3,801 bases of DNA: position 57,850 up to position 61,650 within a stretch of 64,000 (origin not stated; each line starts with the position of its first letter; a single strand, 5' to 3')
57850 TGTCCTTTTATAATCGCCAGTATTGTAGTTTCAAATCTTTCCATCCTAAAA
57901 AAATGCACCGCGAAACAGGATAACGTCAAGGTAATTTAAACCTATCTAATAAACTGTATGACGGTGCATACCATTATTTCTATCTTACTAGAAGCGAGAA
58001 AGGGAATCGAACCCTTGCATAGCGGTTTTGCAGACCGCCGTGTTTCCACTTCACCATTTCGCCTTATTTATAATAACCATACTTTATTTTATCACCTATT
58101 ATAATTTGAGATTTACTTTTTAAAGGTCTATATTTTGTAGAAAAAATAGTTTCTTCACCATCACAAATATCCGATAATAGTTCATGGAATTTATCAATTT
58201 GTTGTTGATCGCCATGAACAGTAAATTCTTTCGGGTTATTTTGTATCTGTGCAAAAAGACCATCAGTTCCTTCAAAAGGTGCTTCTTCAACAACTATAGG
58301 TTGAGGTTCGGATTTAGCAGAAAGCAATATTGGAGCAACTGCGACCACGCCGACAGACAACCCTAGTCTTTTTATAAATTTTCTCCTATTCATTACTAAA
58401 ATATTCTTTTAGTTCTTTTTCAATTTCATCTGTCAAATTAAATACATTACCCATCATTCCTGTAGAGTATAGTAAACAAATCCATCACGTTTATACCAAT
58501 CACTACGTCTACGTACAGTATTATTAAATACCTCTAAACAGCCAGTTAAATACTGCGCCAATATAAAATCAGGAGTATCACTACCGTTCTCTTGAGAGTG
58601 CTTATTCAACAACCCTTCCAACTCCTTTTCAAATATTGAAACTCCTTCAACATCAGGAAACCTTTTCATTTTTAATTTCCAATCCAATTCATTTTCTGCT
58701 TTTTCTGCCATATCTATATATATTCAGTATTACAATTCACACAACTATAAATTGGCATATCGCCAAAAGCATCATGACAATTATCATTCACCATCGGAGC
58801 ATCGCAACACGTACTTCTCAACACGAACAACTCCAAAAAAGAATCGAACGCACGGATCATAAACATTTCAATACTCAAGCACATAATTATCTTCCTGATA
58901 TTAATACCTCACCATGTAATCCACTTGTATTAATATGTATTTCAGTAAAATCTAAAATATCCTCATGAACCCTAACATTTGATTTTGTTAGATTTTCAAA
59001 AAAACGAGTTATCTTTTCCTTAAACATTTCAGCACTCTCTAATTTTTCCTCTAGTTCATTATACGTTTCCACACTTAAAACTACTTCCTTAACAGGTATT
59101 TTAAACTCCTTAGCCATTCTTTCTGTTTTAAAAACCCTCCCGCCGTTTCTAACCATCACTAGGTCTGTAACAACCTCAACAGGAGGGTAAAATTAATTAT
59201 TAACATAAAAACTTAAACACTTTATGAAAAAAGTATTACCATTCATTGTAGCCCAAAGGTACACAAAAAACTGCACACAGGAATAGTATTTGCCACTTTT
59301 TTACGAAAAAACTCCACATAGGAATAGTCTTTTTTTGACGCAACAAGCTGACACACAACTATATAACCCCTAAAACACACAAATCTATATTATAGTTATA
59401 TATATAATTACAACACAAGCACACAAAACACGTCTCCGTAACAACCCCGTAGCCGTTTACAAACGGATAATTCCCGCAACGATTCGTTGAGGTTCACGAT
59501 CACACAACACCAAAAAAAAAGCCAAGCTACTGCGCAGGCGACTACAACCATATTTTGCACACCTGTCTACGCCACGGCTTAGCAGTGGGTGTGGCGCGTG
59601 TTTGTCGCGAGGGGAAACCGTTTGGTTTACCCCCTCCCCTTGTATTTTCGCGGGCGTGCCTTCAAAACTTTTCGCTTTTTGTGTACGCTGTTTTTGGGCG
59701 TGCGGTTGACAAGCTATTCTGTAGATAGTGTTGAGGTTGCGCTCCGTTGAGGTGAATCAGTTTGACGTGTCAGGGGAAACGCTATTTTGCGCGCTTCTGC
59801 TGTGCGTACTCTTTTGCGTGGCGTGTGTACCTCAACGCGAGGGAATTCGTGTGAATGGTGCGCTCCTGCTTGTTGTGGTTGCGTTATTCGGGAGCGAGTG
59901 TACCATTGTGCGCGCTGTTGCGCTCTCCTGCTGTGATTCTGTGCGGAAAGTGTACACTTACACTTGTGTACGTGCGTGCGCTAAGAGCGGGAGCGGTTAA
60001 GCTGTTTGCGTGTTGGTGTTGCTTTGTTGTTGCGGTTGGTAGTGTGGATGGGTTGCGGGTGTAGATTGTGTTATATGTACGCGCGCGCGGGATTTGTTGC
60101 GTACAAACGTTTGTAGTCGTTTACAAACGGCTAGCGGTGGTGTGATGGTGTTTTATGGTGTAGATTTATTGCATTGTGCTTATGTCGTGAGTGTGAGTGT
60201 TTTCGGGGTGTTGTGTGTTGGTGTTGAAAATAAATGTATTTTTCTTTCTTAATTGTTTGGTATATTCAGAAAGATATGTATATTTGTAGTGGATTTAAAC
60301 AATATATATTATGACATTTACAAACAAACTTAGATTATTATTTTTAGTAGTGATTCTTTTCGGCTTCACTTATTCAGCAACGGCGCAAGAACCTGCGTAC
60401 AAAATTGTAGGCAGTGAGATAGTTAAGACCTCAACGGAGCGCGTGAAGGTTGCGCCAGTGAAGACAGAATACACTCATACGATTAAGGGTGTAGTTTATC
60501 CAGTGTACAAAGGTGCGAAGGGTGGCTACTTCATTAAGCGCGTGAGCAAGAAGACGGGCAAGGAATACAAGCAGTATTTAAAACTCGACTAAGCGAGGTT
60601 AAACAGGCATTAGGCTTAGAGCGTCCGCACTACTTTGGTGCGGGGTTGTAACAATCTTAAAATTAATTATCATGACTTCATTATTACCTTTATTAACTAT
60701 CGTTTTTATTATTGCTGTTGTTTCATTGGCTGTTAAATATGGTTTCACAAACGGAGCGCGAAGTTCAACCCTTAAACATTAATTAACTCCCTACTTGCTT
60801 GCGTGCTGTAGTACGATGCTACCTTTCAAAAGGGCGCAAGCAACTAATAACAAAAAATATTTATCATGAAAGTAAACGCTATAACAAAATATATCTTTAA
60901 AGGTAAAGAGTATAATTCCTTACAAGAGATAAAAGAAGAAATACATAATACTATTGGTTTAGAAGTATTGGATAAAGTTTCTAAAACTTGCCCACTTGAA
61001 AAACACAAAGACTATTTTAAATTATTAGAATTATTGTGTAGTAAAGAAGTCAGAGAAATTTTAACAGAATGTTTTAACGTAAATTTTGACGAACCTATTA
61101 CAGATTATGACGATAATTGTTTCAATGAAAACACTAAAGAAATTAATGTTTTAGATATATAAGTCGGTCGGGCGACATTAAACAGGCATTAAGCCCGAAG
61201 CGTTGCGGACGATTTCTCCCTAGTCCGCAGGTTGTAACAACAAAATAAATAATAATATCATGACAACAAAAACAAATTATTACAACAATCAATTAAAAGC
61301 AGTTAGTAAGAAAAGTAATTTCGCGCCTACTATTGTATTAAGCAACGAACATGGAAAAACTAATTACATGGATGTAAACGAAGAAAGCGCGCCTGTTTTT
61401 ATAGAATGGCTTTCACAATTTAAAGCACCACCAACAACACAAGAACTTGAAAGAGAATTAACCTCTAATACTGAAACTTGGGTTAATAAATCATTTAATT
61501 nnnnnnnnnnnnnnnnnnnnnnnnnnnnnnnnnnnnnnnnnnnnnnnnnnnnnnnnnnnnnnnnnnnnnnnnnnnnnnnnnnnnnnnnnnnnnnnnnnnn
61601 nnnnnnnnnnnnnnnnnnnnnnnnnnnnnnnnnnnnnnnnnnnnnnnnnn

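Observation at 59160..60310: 1.15-kb gene-free, GC-rich divergent region with a strand-composition switch and inverted arms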

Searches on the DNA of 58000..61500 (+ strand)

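Call 6: search_rna_families(source=window, start=58000, end=61500, threshold=evalue, max_evalue=1)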
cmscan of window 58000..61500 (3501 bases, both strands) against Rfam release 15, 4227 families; matches with E-value up to 1: 4.
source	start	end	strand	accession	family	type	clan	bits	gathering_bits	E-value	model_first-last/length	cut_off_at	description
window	60583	60650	+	RF02679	Pistol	Gene; ribozyme;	-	69.5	34.5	7.4e-12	1-68/68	no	Pistol ribozyme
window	61162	61236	+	RF02679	Pistol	Gene; ribozyme;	-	62.2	34.5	3.4e-10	1-68/68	no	Pistol ribozyme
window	58000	58063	-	RF00005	tRNA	Gene; tRNA;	CL00001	48.2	29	1.7e-08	1-63/71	3'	tRNA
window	59155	59197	+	RF02358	hsp17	Cis-reg; thermoregulator;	-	22.6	45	0.81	1-49/49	no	Hsp17 thermometer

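Call 8: search_dna_similar(query=window:59160-60310:+, collection=phages, mode=distant, max_rows=30)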
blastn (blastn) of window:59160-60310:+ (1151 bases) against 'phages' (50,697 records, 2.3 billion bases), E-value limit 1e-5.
No match.

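Call 100: search_rna_families(sources=[L007, L008, L010, L012, L136, L150, L151, L138], threshold=gathering)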
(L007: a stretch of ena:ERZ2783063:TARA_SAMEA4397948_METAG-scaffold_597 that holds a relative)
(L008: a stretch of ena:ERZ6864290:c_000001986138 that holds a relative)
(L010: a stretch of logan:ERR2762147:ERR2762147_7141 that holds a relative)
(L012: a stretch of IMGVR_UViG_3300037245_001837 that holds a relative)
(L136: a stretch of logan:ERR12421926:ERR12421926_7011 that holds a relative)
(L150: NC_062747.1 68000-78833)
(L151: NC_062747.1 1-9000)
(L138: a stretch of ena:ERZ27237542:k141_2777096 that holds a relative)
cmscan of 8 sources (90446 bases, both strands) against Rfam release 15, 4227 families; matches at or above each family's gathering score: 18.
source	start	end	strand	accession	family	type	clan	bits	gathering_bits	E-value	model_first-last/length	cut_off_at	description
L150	5211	5283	+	RF00005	tRNA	Gene; tRNA;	CL00001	73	29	6.7e-14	1-71/71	no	tRNA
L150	6498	6571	+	RF00005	tRNA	Gene; tRNA;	CL00001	69.8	29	5.1e-13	1-71/71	no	tRNA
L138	6992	7059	+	RF02679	Pistol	Gene; ribozyme;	-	69.5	34.5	1.9e-10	1-68/68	no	Pistol ribozyme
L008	6290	6359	+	RF02679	Pistol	Gene; ribozyme;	-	68.8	34.5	2.7e-10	1-68/68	no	Pistol ribozyme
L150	6581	6653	+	RF00005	tRNA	Gene; tRNA;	CL00001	66.8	29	3.4e-12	1-71/71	no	tRNA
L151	2564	2642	+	RF02679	Pistol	Gene; ribozyme;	-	65.6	34.5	1.5e-09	1-68/68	no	Pistol ribozyme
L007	6276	6342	+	RF02679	Pistol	Gene; ribozyme;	-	64.1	34.5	3.2e-09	1-68/68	no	Pistol ribozyme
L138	7571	7645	+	RF02679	Pistol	Gene; ribozyme;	-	62.2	34.5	8.8e-09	1-68/68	no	Pistol ribozyme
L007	10488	10559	+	RF02679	Pistol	Gene; ribozyme;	-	59.9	34.5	3e-08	1-68/68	no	Pistol ribozyme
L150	6285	6359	+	RF00005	tRNA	Gene; tRNA;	CL00001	59.2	29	4.2e-10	1-71/71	no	tRNA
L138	4401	4472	-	RF00005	tRNA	Gene; tRNA;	CL00001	58.4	29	7e-10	1-71/71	no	tRNA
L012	5563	5637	+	RF02679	Pistol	Gene; ribozyme;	-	58.1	34.5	7.8e-08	1-68/68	no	Pistol ribozyme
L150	6420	6491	+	RF00005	tRNA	Gene; tRNA;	CL00001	57.5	29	1.2e-09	1-71/71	no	tRNA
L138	8804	8874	+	RF02679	Pistol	Gene; ribozyme;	-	54.1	34.5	6.3e-07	1-68/68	no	Pistol ribozyme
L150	5461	5543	+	RF00005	tRNA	Gene; tRNA;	CL00001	54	29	1.1e-08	1-71/71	no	tRNA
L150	6660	6733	+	RF00005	tRNA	Gene; tRNA;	CL00001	53.4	29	1.7e-08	1-71/71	no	tRNA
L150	5383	5456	+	RF00005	tRNA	Gene; tRNA;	CL00001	42.3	29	1.8e-05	1-71/71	no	tRNA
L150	5289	5376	+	RF00005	tRNA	Gene; tRNA;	CL00001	36.5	29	0.00073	1-71/71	no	tRNA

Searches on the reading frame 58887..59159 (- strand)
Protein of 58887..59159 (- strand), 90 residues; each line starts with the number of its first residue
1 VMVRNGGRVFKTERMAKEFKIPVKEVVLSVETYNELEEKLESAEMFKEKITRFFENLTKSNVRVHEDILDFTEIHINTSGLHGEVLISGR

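Call 12: search_protein_families(library=pfam, proteins=[window:58887-59159:-], max_evalue=0.01)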
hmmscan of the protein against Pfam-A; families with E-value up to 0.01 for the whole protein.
window:58887-59159:- (90 aa): 1 family
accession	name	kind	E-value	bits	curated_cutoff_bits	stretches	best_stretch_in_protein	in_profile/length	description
PF03979.19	Sigma70_r1_1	-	0.0053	17.1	22.5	1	32-68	21-57/81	Sigma-70 factor, region 1.1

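Call 19: find_encoding_contigs(protein=window:58887-59159:-, flank=10000, max_places=10)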
Protein window:58887-59159:- (90 aa): no gene with exactly this product is on record in the collection.

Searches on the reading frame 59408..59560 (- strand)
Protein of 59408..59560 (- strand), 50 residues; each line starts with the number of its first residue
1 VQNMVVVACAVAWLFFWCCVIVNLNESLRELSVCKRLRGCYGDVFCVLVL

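Call 84: search_protein_families(library=pfam, proteins=[window:59408-59560:-], max_evalue=0.1)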
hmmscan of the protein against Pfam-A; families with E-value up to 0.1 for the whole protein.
window:59408-59560:- (50 aa): 0 families

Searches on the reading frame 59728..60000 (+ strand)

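Call 84: search_protein_families(library=pfam, proteins=[window:59728-60000:+], max_evalue=0.1)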
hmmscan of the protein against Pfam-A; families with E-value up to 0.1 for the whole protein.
window:59728-60000:+ (90 aa): 1 family
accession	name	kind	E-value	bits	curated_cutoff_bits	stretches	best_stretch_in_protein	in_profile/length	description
PF22311.1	DUF6970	-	0.011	16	27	1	64-88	28-52/78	Domain of unknown function (DUF6970)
